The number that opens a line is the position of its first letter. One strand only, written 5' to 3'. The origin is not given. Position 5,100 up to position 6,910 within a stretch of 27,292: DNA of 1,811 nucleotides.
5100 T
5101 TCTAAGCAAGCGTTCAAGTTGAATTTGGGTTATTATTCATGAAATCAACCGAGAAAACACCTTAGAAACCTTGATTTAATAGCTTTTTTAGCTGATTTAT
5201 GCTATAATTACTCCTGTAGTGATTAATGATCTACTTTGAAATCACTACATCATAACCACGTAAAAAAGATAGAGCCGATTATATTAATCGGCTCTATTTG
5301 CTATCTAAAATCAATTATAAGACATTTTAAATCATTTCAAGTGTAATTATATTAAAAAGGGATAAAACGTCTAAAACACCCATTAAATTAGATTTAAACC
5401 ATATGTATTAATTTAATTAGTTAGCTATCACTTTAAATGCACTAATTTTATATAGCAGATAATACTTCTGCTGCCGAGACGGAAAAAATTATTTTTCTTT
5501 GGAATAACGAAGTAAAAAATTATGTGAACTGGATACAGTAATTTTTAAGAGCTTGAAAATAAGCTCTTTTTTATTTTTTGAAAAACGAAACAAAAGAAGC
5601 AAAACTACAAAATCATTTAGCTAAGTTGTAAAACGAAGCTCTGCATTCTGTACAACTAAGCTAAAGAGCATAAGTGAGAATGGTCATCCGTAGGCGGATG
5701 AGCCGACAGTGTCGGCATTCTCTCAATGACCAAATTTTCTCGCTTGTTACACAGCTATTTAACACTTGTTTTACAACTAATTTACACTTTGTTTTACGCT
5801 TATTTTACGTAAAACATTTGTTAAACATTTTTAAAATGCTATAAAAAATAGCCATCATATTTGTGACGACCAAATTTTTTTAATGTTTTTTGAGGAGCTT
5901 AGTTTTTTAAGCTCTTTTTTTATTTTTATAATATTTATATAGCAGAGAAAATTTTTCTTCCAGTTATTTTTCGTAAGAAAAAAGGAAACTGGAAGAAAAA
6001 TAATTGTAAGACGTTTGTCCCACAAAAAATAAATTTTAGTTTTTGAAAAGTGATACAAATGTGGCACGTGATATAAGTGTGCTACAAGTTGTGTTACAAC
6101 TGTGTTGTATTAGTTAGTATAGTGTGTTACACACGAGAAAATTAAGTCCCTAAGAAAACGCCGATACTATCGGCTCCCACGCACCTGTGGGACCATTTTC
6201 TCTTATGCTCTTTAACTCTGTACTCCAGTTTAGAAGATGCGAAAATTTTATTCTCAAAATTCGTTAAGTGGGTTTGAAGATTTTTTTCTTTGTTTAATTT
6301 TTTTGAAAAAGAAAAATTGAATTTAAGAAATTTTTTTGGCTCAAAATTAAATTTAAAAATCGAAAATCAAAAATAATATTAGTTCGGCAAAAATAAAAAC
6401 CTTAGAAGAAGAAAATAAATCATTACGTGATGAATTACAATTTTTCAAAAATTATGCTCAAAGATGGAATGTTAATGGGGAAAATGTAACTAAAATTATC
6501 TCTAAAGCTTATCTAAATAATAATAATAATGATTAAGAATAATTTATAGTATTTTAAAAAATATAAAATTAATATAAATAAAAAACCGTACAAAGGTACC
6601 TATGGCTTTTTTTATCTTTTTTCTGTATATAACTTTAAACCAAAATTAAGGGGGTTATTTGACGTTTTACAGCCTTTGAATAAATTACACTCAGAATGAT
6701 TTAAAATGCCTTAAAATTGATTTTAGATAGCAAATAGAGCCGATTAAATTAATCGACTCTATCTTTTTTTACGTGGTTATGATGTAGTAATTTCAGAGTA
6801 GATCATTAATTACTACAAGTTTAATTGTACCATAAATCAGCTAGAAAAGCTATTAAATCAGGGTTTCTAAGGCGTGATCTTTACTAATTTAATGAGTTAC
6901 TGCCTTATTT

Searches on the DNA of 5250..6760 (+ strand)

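Call 84: search_dna_similar(query=window:5250-6760:+, collection=plasmids, mode=near, max_rows=12)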
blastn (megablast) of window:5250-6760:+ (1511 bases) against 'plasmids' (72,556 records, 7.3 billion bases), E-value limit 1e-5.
Records with a match: 31; places in all: 61; records where one place covers at least 80% of the query: 3.
Best place of each record, by identity: >=99% 5; 95-99% 15; 90-95% 7; 80-90% 4.
By first word of the organism name: Ligilactobacillus 31.
By predicted mobility (MOB-suite, as given by PLSDB): non-mobilizable 16; mobilizable 15.
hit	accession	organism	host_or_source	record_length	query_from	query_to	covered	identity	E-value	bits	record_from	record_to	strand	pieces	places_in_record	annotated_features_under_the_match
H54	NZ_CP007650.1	Ligilactobacillus salivarius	swine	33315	205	1511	86%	99.0%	0e+0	2340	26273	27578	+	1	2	none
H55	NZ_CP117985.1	Ligilactobacillus salivarius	cell culture,raw chicken meat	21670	205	1511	86%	99.0%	0e+0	2340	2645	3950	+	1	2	none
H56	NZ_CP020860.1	Ligilactobacillus salivarius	piglet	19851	208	1511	86%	99.0%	0e+0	2335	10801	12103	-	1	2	none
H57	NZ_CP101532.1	Ligilactobacillus salivarius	Xinyang black-feather laying hens,mixed ...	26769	1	1116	74%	99.2%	0e+0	2012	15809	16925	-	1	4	none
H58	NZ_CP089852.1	Ligilactobacillus salivarius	Pig,faecal sample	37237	414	1511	73%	99.3%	0e+0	1984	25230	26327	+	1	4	none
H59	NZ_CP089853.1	Ligilactobacillus salivarius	Pig,faecal sample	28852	397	1511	71%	94.6%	0e+0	1654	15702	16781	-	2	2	none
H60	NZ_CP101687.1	Ligilactobacillus salivarius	Yunnan Silkie Chicken,Pure culture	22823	410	1511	70%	95.0%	0e+0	1656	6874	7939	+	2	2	none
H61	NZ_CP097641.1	Ligilactobacillus salivarius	Sinocyclocheilus grahami,Pure ...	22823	410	1511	70%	93.8%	0e+0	1586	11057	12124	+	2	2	none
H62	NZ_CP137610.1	Ligilactobacillus salivarius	cell culture,the intestine of a broiler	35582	1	1077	68%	93.6%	0e+0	1540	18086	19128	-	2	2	none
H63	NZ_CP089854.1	Ligilactobacillus salivarius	Pig,faecal sample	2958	208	1125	61%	98.6%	0e+0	1624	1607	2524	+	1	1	protein rep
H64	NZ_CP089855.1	Ligilactobacillus salivarius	Pig,faecal sample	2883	208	1056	53%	92.5%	5e-172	1146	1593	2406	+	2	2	protein rep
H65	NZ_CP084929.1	Ligilactobacillus salivarius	Homo sapiens,mixed culture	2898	208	1125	28%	94.6%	7e-106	659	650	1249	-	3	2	protein rep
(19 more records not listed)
